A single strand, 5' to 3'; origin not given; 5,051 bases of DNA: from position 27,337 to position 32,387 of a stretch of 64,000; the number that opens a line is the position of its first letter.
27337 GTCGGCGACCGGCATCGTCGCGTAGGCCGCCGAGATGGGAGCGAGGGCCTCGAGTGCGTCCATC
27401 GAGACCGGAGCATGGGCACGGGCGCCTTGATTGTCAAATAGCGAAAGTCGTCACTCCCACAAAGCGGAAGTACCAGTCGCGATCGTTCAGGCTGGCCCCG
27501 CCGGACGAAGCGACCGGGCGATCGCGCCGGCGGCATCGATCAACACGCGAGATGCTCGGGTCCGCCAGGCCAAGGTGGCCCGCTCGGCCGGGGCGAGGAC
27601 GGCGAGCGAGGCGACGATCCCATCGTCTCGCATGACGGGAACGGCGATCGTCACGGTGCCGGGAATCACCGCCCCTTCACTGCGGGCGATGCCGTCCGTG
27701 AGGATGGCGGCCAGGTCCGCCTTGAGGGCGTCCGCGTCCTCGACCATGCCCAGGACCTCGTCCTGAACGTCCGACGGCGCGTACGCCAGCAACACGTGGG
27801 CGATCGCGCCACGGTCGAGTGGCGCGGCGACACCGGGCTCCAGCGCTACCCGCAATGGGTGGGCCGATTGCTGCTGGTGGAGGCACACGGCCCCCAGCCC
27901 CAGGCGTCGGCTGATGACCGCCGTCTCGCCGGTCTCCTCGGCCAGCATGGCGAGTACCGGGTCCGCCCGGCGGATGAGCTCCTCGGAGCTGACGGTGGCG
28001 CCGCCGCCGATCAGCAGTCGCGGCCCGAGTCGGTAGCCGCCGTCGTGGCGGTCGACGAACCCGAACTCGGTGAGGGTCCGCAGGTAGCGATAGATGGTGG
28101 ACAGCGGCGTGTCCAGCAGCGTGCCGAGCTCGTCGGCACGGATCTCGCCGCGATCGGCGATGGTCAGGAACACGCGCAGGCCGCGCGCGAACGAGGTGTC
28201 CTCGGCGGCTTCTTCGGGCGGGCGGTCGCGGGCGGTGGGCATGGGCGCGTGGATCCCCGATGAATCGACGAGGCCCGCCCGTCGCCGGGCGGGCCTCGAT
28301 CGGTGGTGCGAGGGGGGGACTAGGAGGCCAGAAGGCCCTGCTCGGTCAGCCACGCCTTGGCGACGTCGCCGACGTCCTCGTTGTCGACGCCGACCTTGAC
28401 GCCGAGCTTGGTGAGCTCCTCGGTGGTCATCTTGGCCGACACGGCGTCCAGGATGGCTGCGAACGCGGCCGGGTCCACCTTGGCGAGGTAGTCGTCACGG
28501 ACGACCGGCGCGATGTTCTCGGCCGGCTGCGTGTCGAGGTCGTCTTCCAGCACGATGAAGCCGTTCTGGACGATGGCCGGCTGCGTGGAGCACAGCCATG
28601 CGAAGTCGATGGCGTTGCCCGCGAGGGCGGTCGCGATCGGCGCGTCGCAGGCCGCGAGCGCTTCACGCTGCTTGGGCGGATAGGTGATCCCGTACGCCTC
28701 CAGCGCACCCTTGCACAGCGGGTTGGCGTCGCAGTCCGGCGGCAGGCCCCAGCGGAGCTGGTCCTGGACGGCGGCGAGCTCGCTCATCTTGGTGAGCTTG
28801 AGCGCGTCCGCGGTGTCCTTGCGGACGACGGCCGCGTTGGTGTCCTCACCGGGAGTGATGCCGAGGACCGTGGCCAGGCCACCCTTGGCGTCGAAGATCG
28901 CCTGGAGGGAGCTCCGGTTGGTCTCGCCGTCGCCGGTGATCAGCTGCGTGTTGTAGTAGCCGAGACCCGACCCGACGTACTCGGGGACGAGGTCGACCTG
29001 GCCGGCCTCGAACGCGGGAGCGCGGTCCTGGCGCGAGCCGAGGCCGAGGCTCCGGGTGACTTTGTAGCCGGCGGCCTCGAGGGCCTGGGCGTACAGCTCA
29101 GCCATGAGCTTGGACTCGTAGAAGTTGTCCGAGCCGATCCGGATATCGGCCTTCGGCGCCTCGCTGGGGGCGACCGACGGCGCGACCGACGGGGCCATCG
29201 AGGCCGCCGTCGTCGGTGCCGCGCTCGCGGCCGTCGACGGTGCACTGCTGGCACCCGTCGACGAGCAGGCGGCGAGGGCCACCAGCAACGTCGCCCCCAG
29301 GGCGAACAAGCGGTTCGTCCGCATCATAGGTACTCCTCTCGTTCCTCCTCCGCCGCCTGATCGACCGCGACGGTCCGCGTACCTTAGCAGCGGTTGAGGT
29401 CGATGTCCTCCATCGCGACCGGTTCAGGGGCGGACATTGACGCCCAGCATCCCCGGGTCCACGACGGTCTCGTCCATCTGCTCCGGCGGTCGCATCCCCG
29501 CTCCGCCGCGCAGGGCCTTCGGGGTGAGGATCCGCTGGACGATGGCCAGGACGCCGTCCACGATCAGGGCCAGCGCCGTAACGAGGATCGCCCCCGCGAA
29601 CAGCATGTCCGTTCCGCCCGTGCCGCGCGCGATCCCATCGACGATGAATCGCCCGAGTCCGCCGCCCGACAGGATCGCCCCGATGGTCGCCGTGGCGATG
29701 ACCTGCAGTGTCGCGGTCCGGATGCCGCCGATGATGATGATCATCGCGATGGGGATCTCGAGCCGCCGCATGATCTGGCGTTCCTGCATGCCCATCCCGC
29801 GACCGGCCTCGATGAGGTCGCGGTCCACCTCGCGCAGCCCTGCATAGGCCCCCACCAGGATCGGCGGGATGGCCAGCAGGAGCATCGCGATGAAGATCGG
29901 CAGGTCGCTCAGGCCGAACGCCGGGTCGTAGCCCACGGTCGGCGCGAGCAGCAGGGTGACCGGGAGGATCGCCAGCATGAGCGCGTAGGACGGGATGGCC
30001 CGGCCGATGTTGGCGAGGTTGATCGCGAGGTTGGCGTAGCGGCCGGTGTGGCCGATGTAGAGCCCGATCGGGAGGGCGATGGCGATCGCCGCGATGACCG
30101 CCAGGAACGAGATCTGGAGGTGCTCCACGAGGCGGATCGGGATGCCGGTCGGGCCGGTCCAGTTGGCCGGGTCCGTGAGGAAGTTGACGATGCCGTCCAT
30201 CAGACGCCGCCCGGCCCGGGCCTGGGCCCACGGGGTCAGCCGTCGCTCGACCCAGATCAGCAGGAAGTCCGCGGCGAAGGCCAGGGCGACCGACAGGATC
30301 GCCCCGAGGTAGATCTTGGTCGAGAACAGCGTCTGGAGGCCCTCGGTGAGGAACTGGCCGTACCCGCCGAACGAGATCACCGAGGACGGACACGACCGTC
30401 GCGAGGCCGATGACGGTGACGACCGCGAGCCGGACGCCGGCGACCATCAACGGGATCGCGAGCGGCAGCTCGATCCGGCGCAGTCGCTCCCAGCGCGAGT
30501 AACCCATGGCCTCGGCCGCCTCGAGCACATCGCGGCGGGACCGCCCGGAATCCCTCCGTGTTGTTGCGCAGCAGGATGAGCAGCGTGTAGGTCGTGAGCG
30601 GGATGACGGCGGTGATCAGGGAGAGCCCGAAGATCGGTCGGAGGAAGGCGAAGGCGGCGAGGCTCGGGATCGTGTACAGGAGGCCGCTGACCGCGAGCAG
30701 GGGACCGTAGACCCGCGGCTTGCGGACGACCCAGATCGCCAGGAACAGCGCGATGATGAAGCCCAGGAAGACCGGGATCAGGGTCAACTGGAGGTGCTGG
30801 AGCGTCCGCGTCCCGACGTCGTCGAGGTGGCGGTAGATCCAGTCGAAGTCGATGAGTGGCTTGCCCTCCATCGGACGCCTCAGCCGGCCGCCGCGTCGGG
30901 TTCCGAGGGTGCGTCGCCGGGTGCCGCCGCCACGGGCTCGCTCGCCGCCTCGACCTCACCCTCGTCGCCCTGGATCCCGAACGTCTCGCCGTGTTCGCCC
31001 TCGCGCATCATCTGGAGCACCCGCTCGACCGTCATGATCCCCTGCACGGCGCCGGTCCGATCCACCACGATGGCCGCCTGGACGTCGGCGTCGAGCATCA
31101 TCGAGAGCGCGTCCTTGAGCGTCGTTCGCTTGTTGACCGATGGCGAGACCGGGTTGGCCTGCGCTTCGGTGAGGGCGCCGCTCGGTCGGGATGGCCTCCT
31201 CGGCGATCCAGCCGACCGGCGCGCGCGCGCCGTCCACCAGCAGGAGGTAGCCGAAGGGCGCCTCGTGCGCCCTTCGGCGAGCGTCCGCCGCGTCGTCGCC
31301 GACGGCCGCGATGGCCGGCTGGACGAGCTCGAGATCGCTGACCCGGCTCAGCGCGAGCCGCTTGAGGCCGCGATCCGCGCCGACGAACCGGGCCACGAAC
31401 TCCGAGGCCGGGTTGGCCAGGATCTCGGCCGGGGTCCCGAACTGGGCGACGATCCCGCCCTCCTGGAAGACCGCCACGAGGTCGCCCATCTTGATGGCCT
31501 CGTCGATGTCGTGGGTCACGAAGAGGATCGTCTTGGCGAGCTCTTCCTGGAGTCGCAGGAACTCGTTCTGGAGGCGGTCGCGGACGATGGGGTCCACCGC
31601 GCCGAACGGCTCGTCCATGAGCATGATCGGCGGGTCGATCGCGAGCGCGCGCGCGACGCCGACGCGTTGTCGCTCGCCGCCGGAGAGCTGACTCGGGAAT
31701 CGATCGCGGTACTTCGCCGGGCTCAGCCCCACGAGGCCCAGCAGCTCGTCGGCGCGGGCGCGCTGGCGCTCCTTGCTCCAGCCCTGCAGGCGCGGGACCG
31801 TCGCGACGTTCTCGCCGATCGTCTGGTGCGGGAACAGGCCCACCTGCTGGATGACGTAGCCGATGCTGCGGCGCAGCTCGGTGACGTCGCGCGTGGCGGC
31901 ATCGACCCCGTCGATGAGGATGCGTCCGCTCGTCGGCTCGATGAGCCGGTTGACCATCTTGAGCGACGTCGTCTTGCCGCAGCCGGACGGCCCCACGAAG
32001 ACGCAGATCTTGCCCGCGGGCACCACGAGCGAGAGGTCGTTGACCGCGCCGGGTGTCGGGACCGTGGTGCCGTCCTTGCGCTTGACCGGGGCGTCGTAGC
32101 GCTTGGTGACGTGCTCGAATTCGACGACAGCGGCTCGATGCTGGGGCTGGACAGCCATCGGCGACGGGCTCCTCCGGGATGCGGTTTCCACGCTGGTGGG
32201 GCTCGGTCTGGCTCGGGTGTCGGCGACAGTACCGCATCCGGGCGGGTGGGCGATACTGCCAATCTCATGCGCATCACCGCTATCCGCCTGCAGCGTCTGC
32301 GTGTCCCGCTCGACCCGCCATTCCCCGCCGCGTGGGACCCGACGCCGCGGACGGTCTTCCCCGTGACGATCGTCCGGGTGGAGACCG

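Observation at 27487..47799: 20-kb quaternary-amine island encoding a near-complete choline-to-glycine route in which the glycine-betaine demethylation step has no conventional enzyme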

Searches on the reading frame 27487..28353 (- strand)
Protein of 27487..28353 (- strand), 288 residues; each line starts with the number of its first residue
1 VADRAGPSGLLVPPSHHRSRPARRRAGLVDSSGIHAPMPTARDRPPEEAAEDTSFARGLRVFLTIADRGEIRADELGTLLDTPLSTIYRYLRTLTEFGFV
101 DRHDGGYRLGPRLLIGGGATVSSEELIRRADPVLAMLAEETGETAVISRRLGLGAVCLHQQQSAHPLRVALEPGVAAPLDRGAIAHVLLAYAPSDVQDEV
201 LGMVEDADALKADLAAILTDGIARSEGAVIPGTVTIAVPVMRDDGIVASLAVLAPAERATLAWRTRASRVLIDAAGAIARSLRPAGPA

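Call 10: search_protein_families(library=pfam, proteins=[window:27487-28353:-], max_evalue=0.01)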
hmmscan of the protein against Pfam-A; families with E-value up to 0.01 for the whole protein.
window:27487-28353:- (288 aa): 5 families
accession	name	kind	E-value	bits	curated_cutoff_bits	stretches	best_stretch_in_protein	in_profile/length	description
PF01614.24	IclR_C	-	5.9e-15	55.7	24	1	120-279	3-173/174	Bacterial transcriptional regulator IclR C-terminal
PF09339.16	HTH_IclR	-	1.5e-08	34.7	22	1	56-102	3-50/52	IclR helix-turn-helix domain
PF01978.25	TrmB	-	3.6e-06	27.2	25.6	1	60-108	12-60/68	Sugar-specific transcriptional regulator TrmB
PF25213.1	HVO_A0261_N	-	4.1e-06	27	35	1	65-110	19-64/86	HVO_A0261 N-terminal domain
PF20432.4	Xre-like-HTH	-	0.0021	18.7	25.8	1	59-92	12-44/63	Antitoxin Xre-like helix-turn-helix domain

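Call 61: search_protein_families(library=ncbifam, max_evalue=0.00001, proteins=[window:27487-28350:-])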
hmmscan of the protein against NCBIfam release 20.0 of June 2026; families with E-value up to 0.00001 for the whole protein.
window:27487-28350:- (287 aa): 6 families
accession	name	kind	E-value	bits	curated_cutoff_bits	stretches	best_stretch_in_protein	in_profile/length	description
NF045644.1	TransRegBhcR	equivalog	8.2e-23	81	350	1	45-281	16-265/267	HTH-type transcriptional regulator BhcR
TIGR02431.1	pcaR_pcaU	subfamily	4.1e-22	78.7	284.75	1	52-261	6-227/248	beta-ketoadipate pathway transcriptional regulators, PcaR/PcaU/PobR family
NF011671.1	PRK15090.1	equivalog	4.5e-14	52.3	275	1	53-278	12-250/256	DNA-binding transcriptional regulator KdgR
NF007339.0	PRK09834.1-1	equivalog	1.4e-12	47.5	299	1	39-280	8-265/271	DNA-binding transcriptional regulator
NF008601.2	PRK11569.1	equivalog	4.5e-08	32.6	380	1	48-196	23-176/276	glyoxylate bypass operon transcriptional repressor IclR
NF007548.0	PRK10163.1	equivalog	4.3e-06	26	406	1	72-189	43-162/271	HTH-type transcriptional repressor AllR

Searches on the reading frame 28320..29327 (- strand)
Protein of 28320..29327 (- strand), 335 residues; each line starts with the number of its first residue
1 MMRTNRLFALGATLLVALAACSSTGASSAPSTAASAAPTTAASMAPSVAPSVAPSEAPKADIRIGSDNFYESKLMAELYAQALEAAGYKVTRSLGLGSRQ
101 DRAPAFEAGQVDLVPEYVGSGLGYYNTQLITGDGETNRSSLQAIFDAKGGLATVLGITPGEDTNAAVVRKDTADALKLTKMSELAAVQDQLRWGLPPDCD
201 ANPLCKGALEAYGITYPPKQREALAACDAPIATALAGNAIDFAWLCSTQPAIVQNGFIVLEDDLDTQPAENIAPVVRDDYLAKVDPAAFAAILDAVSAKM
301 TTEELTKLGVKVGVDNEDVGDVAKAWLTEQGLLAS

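Call 10: search_protein_families(library=pfam, proteins=[window:28320-29327:-], max_evalue=0.01)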
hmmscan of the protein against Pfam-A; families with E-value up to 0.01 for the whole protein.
window:28320-29327:- (335 aa): 1 family
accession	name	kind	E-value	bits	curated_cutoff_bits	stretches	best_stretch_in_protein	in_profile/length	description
PF04069.17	OpuAC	-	1.3e-38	133.5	21.2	1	61-329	2-257/257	Substrate binding domain of ABC-type glycine betaine transport system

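Call 14: search_protein_families(library=ncbifam, proteins=[window:28320-29327:-], max_evalue=0.001)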
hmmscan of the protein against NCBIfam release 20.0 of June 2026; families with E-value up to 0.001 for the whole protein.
window:28320-29327:- (335 aa): 1 family
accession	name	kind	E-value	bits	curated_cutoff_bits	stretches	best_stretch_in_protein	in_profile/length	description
NF049931.1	GlyBetbindOsmF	equivalog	5.8e-24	84.7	400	1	60-333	3-282/283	glycine betaine ABC transporter substrate-binding protein OsmF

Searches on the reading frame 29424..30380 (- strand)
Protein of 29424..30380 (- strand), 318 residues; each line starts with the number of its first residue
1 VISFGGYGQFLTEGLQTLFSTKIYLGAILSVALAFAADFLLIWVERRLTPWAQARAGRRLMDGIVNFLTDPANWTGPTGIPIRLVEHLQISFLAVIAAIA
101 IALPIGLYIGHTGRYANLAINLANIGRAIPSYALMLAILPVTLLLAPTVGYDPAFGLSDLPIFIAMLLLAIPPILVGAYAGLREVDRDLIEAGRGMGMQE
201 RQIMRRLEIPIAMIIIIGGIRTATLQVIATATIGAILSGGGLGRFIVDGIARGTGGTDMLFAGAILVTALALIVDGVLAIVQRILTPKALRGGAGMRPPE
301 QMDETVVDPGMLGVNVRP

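Call 10: search_protein_families(library=pfam, proteins=[window:29424-30380:-], max_evalue=0.01)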
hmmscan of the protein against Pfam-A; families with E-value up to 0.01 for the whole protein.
window:29424-30380:- (318 aa): 1 family
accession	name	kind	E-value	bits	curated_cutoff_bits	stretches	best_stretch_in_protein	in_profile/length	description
PF00528.27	BPD_transp_1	-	1.5e-20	74.2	26.4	1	102-283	1-180/184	Binding-protein-dependent transport system inner membrane component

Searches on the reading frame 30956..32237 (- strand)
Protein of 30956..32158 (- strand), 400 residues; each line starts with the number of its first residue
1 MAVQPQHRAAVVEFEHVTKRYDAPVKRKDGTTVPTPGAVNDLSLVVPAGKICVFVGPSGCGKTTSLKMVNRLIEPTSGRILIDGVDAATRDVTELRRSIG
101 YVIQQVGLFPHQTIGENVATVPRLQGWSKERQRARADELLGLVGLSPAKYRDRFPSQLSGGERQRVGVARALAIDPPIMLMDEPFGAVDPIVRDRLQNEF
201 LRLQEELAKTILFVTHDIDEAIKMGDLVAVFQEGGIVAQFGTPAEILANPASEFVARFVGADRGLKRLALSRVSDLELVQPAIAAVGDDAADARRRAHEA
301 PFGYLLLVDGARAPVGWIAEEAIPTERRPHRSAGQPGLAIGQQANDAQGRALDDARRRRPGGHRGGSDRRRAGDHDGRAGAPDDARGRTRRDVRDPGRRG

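Call 10: search_protein_families(library=pfam, proteins=[window:31098-32237:-], max_evalue=0.01)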
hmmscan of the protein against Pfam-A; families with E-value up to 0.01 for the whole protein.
window:31098-32237:- (379 aa): 0 families

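Call 14: search_protein_families(library=ncbifam, proteins=[window:30956-32158:-], max_evalue=0.001)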
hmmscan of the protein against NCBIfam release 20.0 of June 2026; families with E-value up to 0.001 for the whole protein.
window:30956-32158:- (400 aa): 186 families (the best 25 are shown)
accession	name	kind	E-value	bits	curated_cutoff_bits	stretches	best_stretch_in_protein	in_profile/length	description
TIGR01186.1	proV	subfamily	6.6e-97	324.8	326.6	1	38-326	8-297/363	betaine/proline/choline family ABC transporter ATP-binding protein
TIGR03415.1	ABC_choXWV_ATP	equivalog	9.4e-68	228.9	483.75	1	38-263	39-269/382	choline ABC transporter ATP-binding protein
TIGR03265.1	PhnT2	equivalog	2.1e-64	218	457.7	1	38-266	19-242/353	putative 2-aminoethylphosphonate ABC transporter ATP-binding protein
TIGR00968.1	3a0106s01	subfamily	9.8e-63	211.8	342.75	1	38-262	15-234/237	sulfate ABC transporter ATP-binding protein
TIGR01187.1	potA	subfamily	3.7e-61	207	355.6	1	55-277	2-219/325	polyamine ABC transporter ATP-binding protein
NF007480.0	PRK10070.1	equivalog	1.3e-60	205.3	444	1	38-259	43-265/400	glycine betaine/L-proline ABC transporter ATP-binding protein ProV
NF006987.0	PRK09452.1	equivalog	1.2e-57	195.4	482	1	4-272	10-261/378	spermidine/putrescine ABC transporter ATP-binding protein PotA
NF040840.2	tungstate_WtpC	equivalog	3.4e-56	191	440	1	39-266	16-238/347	tungstate ABC transporter ATP-binding protein WtpC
NF008513.0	PRK11432.1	equivalog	1.3e-54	185.4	496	1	38-261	21-239/351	ferric ABC transporter ATP-binding protein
NF008105.0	PRK10851.1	equivalog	1.3e-53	182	502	1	39-261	18-239/362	sulfate/thiosulfate ABC transporter ATP-binding protein CysA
TIGR03258.1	PhnT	equivalog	2.6e-53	181.3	499.15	1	39-279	24-260/359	2-aminoethylphosphonate ABC transport system ATP-binding subunit PhnT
NF043075.1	MMSYN1_0197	equivalog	4.5e-53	180.4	550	1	39-261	18-235/341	spermidine/putrescine ABC transporter ATP-binding protein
NF008653.0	PRK11650.1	subfamily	3.4e-52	177.6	432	1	37-261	18-237/357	sn-glycerol-3-phosphate ABC transporter ATP-binding protein UgpC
NF008621.0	PRK11607.1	equivalog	2.2e-51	174.8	613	1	37-264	33-255/377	putrescine ABC transporter ATP-binding subunit PotG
NF008233.0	PRK11000.1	equivalog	9.3e-48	162.9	568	1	40-262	20-237/369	maltose/maltodextrin ABC transporter ATP-binding protein MalK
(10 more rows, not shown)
